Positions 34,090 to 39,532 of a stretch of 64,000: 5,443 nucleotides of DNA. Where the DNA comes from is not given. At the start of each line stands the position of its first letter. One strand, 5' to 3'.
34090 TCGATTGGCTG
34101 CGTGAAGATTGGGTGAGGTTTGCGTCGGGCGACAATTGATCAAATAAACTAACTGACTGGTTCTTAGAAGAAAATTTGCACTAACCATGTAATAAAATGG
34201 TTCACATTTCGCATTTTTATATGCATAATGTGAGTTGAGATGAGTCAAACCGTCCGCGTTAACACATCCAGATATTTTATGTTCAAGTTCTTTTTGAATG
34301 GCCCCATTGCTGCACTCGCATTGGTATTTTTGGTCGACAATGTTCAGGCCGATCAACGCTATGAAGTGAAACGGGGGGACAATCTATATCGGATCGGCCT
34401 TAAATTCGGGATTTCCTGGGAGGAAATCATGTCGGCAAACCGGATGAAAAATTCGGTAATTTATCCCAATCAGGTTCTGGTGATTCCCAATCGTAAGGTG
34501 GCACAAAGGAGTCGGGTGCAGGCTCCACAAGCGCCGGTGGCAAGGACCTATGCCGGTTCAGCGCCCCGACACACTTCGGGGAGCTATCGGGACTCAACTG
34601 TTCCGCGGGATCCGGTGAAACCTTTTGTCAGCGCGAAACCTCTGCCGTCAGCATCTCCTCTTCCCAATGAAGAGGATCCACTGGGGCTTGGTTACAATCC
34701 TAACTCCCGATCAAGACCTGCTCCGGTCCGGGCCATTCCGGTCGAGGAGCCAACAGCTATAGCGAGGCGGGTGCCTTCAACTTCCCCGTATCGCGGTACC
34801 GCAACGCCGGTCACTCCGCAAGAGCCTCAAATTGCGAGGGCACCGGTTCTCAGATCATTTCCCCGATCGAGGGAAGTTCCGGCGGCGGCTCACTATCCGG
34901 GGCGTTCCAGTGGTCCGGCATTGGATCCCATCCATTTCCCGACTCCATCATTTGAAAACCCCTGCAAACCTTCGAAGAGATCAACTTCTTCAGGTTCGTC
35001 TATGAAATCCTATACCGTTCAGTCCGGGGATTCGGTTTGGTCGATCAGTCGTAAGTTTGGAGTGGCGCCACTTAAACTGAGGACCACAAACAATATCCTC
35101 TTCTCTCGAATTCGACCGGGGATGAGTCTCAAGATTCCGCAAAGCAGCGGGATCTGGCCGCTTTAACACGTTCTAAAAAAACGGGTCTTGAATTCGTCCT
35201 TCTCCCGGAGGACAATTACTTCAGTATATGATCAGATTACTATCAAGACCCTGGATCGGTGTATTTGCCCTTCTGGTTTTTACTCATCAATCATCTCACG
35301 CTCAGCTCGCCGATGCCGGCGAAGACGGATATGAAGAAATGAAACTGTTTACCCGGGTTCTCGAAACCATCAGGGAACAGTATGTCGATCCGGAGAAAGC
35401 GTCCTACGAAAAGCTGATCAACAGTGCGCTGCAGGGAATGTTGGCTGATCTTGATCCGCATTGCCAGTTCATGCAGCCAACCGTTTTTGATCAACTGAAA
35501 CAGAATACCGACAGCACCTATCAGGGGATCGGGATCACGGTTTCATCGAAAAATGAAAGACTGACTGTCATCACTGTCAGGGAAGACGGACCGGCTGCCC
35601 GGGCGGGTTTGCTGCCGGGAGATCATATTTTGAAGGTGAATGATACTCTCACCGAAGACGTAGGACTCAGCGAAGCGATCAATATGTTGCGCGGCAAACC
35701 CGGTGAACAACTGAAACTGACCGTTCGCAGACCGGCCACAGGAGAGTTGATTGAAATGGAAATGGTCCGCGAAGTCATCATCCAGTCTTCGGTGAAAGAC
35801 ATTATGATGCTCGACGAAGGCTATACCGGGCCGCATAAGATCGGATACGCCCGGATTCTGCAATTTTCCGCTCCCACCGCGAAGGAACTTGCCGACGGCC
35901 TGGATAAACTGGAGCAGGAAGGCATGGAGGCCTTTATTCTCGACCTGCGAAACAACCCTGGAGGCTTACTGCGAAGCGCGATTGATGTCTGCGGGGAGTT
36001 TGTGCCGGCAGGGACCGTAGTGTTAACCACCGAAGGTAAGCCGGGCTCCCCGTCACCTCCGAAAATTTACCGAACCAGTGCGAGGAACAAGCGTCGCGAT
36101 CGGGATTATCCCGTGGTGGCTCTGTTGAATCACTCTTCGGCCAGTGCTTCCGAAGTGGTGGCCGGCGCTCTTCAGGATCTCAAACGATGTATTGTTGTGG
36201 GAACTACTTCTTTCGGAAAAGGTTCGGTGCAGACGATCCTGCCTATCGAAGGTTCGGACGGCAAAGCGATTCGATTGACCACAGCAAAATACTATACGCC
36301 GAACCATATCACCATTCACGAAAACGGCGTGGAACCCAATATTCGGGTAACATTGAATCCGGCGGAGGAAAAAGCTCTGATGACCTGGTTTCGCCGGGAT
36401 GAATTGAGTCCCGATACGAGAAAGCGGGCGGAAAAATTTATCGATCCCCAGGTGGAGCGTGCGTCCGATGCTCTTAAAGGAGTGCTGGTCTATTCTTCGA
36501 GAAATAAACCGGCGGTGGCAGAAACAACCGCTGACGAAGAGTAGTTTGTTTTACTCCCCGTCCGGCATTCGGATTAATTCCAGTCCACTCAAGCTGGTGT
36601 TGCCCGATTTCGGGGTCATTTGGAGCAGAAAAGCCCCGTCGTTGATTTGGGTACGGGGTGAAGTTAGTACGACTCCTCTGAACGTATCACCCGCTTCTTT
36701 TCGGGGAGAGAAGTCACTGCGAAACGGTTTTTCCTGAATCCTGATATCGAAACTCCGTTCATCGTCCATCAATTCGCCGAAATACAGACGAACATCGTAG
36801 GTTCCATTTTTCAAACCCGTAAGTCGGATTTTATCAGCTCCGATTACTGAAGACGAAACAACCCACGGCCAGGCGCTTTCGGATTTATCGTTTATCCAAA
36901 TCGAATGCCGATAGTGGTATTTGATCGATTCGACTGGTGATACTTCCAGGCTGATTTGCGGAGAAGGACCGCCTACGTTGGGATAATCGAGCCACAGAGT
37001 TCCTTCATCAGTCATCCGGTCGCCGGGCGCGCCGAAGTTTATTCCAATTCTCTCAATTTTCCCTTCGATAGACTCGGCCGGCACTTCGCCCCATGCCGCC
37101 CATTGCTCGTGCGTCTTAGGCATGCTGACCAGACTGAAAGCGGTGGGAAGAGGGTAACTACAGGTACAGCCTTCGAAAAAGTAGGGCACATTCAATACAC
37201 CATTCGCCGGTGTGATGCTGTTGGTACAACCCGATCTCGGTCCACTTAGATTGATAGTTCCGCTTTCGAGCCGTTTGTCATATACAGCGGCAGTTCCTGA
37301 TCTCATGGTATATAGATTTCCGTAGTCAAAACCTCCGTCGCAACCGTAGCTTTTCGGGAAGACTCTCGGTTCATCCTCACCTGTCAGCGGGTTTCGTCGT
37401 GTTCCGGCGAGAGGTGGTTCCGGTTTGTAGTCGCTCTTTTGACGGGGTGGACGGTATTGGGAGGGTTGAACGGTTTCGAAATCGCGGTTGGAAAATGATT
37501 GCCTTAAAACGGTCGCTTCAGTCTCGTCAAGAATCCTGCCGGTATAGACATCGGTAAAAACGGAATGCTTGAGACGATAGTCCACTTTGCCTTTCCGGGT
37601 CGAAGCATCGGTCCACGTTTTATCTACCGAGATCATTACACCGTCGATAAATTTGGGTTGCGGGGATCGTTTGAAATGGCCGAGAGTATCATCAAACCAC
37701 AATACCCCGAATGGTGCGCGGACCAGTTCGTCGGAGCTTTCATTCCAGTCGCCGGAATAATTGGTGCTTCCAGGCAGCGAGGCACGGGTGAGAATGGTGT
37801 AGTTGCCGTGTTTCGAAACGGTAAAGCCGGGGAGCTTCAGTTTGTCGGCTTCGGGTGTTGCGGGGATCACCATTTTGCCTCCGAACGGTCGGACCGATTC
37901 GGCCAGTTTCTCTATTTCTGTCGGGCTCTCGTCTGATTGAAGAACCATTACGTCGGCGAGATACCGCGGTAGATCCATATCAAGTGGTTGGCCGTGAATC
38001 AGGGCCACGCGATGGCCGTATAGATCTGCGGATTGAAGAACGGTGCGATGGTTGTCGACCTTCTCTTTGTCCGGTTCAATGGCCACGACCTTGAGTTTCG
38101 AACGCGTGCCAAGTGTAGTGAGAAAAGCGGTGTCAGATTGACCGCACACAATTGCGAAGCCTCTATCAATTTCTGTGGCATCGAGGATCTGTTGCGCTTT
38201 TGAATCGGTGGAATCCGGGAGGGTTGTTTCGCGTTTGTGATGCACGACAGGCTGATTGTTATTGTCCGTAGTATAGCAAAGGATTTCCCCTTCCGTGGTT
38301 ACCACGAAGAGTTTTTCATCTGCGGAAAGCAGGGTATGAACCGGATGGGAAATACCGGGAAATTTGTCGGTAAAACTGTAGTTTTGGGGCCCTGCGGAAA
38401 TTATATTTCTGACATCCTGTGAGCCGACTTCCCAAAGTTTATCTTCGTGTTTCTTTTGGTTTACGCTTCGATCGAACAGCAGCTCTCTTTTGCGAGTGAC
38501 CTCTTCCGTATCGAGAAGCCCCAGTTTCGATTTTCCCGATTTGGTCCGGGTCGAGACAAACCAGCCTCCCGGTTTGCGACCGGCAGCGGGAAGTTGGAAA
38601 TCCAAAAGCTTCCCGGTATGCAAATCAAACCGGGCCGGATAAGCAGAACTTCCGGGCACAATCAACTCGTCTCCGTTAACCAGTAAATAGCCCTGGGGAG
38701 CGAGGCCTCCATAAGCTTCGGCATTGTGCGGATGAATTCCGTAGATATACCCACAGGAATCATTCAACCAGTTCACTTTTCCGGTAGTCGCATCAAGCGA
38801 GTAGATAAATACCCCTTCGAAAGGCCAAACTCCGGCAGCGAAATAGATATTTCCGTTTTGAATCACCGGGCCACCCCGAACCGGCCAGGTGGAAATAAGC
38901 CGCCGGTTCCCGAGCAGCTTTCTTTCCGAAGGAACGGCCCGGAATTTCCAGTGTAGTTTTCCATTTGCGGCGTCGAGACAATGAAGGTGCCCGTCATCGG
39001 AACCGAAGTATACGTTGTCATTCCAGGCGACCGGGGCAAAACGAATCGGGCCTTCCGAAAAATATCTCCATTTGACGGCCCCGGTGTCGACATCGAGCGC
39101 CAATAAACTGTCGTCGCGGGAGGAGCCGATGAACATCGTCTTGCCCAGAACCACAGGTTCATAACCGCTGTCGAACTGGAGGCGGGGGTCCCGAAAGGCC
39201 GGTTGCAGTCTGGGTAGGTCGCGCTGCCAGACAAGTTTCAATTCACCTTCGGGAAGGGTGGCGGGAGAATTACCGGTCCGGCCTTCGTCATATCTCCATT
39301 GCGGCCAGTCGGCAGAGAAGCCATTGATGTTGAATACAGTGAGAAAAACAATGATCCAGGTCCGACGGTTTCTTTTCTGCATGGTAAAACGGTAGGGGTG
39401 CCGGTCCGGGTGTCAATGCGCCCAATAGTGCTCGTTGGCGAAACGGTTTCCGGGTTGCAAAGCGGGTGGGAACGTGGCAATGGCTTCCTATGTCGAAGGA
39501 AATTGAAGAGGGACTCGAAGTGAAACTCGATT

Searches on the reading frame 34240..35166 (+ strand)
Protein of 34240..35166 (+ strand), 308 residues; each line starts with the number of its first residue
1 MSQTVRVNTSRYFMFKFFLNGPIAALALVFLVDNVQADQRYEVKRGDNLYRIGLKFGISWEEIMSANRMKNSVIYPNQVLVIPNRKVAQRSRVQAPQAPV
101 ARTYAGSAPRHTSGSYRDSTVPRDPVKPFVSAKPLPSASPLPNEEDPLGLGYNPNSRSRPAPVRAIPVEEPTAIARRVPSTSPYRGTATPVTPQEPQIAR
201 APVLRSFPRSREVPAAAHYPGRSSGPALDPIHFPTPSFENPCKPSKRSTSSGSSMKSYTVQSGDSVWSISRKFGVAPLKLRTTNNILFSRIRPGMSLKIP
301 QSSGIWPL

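Call 21: search_protein_families(library=pfam, proteins=[window:34240-35166:+], max_evalue=0.00001)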
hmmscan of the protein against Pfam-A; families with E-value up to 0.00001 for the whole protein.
window:34240-35166:+ (308 aa): 2 families
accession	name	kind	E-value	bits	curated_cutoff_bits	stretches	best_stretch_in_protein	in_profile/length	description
PF01476.26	LysM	-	6.2e-28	96.9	20.9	2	41-83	1-43/43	LysM domain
PF23473.1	LysM3_LYK4_5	-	5.6e-12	46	29.3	0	41-83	5-47/48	LYK4/5 LysM3 domain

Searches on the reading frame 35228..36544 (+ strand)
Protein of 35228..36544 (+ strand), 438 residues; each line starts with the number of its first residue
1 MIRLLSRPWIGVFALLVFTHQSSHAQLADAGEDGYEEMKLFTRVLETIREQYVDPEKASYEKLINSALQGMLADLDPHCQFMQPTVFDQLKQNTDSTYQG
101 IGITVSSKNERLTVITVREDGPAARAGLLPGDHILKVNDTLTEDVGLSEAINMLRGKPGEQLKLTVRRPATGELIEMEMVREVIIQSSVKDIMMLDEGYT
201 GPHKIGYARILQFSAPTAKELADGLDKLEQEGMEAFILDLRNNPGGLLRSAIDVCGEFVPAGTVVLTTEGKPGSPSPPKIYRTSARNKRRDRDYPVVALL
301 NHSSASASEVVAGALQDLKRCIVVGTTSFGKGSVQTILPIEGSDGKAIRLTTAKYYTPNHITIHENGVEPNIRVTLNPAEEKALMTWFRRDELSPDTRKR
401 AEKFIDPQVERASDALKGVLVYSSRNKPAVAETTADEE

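Call 21: search_protein_families(library=pfam, proteins=[window:35228-36544:+], max_evalue=0.00001)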
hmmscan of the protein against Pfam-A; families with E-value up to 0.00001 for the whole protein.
window:35228-36544:+ (438 aa): 4 families
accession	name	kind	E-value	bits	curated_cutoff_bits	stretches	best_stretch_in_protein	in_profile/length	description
PF03572.23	Peptidase_S41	-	3.4e-48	163.8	24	1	204-374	1-165/165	Peptidase family S41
PF13180.12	PDZ_2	-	1.9e-13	50.9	27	1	100-173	2-74/80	PDZ domain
PF17820.7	PDZ_6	-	2e-12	47.1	27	1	114-168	2-54/54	PDZ domain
PF00595.29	PDZ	-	6.4e-11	42.9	23.2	1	97-166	8-80/81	PDZ domain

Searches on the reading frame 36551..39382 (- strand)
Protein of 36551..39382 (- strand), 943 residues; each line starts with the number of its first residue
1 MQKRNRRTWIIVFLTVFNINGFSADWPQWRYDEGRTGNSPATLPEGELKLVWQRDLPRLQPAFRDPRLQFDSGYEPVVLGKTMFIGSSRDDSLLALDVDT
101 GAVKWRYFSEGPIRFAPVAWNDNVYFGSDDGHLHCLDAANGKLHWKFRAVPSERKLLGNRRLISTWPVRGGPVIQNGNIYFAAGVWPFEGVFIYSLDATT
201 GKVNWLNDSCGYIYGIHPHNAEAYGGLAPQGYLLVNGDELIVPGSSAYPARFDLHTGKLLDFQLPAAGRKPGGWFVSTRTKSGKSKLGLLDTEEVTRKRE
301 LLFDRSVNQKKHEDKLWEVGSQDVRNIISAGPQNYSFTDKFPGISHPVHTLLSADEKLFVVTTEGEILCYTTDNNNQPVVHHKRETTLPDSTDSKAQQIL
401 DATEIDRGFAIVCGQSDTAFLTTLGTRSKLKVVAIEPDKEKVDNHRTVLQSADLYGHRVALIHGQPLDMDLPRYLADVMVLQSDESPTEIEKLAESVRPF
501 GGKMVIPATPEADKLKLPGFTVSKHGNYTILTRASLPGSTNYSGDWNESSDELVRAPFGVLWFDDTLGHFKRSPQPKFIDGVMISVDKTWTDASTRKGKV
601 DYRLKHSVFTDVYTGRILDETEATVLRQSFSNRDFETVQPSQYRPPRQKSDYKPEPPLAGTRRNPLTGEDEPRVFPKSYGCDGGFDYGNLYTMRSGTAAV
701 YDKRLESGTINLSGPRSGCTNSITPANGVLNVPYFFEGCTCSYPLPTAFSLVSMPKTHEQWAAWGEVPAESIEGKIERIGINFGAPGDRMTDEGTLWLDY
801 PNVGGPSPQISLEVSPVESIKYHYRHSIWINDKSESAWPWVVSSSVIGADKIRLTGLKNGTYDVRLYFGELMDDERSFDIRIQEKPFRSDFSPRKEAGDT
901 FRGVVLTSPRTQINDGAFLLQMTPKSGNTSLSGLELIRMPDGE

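Call 21: search_protein_families(library=pfam, proteins=[window:36551-39382:-], max_evalue=0.00001)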
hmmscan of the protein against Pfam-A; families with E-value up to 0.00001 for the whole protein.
window:36551-39382:- (943 aa): 4 families
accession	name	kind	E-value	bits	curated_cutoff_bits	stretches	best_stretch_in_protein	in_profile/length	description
PF13360.13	PQQ_2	-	1.2e-13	51.8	27.6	1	50-159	15-111/233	Outer membrane protein assembly factor BamB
PF13570.13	Beta-prop_ACSF4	-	1.4e-10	41.5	133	1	81-148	62-130/329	Beta-alanine-activating enzyme, beta-propeller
PF01011.28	PQQ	-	1.2e-08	34.6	26.7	0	114-203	50-136/595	Glucose/ethanol/alcohol dehydrogenase, beta-propeller domain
PF11721.14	Malectin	-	5.6e-06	26.9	23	0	856-904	71-120/163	Malectin domain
